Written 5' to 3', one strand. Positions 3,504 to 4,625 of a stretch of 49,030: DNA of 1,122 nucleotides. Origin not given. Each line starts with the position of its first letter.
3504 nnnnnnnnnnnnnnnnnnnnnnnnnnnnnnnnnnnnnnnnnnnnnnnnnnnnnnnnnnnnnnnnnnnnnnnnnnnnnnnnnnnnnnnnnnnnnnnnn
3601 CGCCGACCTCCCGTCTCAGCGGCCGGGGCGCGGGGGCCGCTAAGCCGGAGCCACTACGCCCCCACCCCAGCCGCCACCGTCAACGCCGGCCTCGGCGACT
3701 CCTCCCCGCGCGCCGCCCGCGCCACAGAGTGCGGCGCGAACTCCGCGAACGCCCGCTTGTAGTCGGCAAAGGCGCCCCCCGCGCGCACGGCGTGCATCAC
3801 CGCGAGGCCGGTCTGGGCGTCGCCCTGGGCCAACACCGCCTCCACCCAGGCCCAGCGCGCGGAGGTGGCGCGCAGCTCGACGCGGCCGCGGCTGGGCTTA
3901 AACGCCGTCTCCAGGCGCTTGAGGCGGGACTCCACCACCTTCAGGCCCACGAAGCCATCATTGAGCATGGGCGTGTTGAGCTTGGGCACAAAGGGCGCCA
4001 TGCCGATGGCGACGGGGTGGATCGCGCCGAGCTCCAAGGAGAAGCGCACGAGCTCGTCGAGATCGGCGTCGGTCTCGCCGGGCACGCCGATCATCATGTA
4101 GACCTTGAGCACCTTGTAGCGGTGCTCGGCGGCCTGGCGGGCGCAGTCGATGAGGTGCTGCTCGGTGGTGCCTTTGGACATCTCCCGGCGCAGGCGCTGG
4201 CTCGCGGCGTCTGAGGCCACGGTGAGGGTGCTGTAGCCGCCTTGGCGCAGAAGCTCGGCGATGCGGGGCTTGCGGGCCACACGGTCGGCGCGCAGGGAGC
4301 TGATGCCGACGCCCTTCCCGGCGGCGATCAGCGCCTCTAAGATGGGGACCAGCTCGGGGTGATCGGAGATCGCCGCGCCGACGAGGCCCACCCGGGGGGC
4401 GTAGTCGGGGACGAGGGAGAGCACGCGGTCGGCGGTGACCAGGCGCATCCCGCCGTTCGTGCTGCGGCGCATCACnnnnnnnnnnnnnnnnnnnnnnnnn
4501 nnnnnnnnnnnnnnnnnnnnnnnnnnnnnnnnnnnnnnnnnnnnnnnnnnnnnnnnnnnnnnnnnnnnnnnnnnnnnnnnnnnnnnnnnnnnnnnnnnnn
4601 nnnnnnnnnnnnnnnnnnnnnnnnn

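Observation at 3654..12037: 4-hydroxybenzoyl-CoA-reductase-like (2Fe-2S / Mo / FAD+[4Fe-4S]) operon directly downstream of a membrane Ser/Thr kinase and next to a B12-radical-SAM gene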

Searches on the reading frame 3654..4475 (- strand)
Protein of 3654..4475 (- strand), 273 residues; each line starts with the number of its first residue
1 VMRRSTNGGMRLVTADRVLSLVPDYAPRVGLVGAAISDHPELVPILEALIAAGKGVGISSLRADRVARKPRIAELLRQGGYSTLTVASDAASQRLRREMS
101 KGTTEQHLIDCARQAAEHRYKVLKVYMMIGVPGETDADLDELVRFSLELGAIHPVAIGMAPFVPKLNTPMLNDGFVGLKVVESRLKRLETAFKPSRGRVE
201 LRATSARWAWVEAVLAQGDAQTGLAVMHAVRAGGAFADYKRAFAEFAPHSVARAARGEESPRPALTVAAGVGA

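Call 4: search_protein_families(library=pfam, proteins=[window:3654-4475:-], max_evalue=0.01)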
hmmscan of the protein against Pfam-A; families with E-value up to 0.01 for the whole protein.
window:3654-4475:- (273 aa): 1 family
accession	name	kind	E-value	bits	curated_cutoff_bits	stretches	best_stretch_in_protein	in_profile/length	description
PF04055.27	Radical_SAM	-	2.3e-12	47.8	29.5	1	7-145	22-165/166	Radical SAM superfamily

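Call 5: search_protein_families(library=ncbifam, proteins=[window:3654-4475:-], max_evalue=0.01)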
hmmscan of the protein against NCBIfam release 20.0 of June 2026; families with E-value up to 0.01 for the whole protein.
window:3654-4475:- (273 aa): 7 families
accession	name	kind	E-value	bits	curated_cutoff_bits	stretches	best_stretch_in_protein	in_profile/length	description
TIGR03960.1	rSAM_fuse_unch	hypoth_equivalog_domain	1.2e-22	80.1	462.3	1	30-244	303-529/605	TIGR03960 family B12-binding radical SAM protein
TIGR04014.1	B12_SAM_MJ_0865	equivalog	2.5e-05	23.2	360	1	53-149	243-336/434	methyl-coenzyme M reductase glutamine C-methyltransferase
TIGR04072.2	rSAM_ladder_B12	equivalog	2.8e-05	22.9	360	1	72-141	273-341/443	lipid biosynthesis B12-binding/radical SAM protein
TIGR04190.1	B12_SAM_Ta0216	equivalog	3.8e-05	22.5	500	1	76-166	321-412/554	TIGR04190 family B12-binding domain/radical SAM domain protein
TIGR00089.1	TIGR00089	subfamily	0.00057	18.8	251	1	90-191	258-358/429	MiaB/RimO family radical SAM methylthiotransferase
TIGR01125.1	TIGR01125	equivalog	0.0014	17.7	356.95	1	90-189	256-354/432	30S ribosomal protein S12 methylthiotransferase RimO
TIGR03956.1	rSAM_HydE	equivalog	0.009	15.3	254.6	0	104-172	175-239/340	[FeFe] hydrogenase H-cluster radical SAM maturase HydE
